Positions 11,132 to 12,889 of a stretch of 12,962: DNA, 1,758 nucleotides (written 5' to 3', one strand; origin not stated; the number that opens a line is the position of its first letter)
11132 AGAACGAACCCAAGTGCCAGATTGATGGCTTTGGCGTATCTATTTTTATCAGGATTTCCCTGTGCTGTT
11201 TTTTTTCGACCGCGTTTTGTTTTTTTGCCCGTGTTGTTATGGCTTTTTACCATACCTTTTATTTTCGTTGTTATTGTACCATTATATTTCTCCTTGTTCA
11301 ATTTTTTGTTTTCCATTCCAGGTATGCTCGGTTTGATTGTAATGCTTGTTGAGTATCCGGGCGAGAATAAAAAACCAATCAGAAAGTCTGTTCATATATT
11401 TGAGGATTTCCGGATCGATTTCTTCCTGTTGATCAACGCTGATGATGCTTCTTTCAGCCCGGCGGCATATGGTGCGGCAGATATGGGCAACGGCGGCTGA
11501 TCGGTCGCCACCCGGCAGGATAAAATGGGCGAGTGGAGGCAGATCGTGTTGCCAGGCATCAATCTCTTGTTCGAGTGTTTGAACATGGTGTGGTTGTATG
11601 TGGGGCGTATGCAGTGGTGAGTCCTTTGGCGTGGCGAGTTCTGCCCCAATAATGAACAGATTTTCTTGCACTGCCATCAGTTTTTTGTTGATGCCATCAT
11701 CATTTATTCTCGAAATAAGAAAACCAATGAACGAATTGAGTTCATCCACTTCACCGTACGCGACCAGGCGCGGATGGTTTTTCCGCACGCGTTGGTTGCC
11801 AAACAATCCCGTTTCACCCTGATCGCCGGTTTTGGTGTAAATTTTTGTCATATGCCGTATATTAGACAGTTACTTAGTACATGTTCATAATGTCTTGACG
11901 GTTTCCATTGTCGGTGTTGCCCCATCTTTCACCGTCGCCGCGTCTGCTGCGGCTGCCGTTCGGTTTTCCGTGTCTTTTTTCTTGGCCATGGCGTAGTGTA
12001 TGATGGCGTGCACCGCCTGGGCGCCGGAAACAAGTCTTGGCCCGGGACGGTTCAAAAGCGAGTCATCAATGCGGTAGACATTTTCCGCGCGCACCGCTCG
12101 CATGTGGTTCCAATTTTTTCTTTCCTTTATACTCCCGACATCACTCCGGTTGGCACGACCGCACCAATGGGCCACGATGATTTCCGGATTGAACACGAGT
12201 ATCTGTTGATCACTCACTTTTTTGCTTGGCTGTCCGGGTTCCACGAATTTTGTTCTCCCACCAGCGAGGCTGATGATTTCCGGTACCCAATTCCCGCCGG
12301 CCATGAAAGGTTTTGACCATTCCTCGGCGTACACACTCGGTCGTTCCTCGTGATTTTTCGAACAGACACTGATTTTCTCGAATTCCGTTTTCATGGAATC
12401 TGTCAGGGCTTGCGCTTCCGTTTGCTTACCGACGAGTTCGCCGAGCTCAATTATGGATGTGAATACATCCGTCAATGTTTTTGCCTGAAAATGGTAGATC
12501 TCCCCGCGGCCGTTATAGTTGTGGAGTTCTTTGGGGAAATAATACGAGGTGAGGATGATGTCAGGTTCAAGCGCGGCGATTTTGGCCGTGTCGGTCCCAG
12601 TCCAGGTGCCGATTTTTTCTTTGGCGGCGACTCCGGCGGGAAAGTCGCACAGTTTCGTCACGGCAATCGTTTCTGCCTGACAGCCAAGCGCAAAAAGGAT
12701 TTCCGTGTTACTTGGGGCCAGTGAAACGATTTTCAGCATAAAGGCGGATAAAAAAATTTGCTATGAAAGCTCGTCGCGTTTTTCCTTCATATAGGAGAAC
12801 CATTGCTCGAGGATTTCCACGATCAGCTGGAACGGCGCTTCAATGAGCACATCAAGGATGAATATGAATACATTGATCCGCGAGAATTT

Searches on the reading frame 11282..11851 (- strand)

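Call 14: search_protein_families(library=ncbifam, proteins=[window:11282-11851:-], max_evalue=0.1)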
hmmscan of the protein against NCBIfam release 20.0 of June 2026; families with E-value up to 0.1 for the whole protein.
window:11282-11851:- (189 aa): 2 families
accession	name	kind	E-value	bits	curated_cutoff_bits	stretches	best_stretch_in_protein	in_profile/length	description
TIGR00636.1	PduO_Nterm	equivalog_domain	3.6e-61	205.8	108.45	1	5-179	1-171/171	cob(I)yrinic acid a,c-diamide adenosyltransferase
TIGR03107.1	glu_aminopep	equivalog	0.074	11.9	469.7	1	7-71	34-95/350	glutamyl aminopeptidase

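Call 100: search_protein_families(library=pfam, proteins=[window:11282-11851:-], max_evalue=0.01)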
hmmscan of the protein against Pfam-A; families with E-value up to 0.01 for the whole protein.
window:11282-11851:- (189 aa): 1 family
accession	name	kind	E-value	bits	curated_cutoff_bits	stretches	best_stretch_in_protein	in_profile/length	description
PF01923.23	Cob_adeno_trans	-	5.4e-62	209.3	24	1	4-166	1-170/171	Cobalamin adenosyltransferase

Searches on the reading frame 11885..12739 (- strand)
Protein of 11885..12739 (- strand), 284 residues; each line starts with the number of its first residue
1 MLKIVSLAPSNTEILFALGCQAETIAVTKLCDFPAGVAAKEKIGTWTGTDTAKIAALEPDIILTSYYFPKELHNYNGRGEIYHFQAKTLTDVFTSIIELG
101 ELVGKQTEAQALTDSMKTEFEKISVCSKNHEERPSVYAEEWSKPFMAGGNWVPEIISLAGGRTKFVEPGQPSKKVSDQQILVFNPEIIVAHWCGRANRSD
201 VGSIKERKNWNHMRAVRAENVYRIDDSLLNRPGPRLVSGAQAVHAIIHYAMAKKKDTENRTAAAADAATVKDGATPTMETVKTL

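Call 14: search_protein_families(library=ncbifam, proteins=[window:11885-12739:-], max_evalue=0.1)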
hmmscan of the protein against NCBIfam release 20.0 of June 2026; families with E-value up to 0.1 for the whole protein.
window:11885-12739:- (284 aa): 6 families
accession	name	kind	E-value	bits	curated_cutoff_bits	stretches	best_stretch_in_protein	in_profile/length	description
TIGR04281.1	peripla_PGF_1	equivalog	1.5e-25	90.1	325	1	3-278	23-297/330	PGF-CTERM-anchored ABC transporter substrate-binding protein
NF002894.0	PRK03379.1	equivalog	1.3e-19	70.5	234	1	3-243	25-258/266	vitamin B12 ABC transporter substrate-binding protein BtuF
TIGR03659.1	IsdE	equivalog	1.1e-13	51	298.65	1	3-230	40-273/292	heme ABC transporter substrate-binding protein IsdE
NF038402.1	TroA_like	subfamily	2.6e-06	27.2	30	1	3-149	1-142/219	helical backbone metal receptor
TIGR03868.1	F420-O_ABCperi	hypoth_equivalog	7.8e-06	25.3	392.4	1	79-243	117-280/287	putative F420-0 ABC transporter substrate-binding protein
NF006141.0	PRK08291.1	equivalog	0.0095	14.9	408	1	47-113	226-293/330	cyclodeaminase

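Call 54: find_encoding_contigs(protein=window:11885-12739:-, flank=10000, max_places=3)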
Protein window:11885-12739:- (284 aa): 5 contigs read that carry it; 3 places shown.
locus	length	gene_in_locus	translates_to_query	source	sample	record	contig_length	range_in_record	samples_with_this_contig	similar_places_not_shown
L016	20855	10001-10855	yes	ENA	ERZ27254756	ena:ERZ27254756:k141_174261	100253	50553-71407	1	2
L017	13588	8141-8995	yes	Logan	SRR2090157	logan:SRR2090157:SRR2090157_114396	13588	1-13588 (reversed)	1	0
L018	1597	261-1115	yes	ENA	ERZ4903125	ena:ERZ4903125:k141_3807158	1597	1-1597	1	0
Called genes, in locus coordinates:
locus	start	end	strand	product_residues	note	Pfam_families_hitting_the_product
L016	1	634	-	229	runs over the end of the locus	PF00696:AA_kinase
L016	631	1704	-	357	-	PF02618:YceG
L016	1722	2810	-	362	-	PF00483:NTP_transferase, PF22640:ManC_GMP_beta-helix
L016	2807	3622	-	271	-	PF02673:BacA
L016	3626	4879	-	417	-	PF04307:YdjM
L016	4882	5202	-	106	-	-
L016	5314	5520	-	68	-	-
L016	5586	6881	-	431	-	PF13742:tRNA_anti_2, PF02601:Exonuc_VII_L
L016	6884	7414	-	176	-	PF00160:Pro_isomerase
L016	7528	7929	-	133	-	PF01467:CTP_transf_like, PF06574:FAD_syn (weak)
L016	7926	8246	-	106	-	-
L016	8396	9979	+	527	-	-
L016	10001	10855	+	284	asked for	PF01497:Peripla_BP_2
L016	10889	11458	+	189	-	PF01923:Cob_adeno_trans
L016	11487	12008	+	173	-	-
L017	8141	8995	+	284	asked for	PF01497:Peripla_BP_2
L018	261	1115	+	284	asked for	PF01497:Peripla_BP_2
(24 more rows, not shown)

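Call 100: search_protein_families(library=pfam, proteins=[window:11885-12739:-], max_evalue=0.01)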
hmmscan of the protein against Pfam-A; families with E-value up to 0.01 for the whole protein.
window:11885-12739:- (284 aa): 1 family
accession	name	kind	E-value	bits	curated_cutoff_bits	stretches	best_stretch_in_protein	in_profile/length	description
PF01497.23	Peripla_BP_2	-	9e-22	78.1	27.5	1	4-227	1-234/235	Periplasmic binding protein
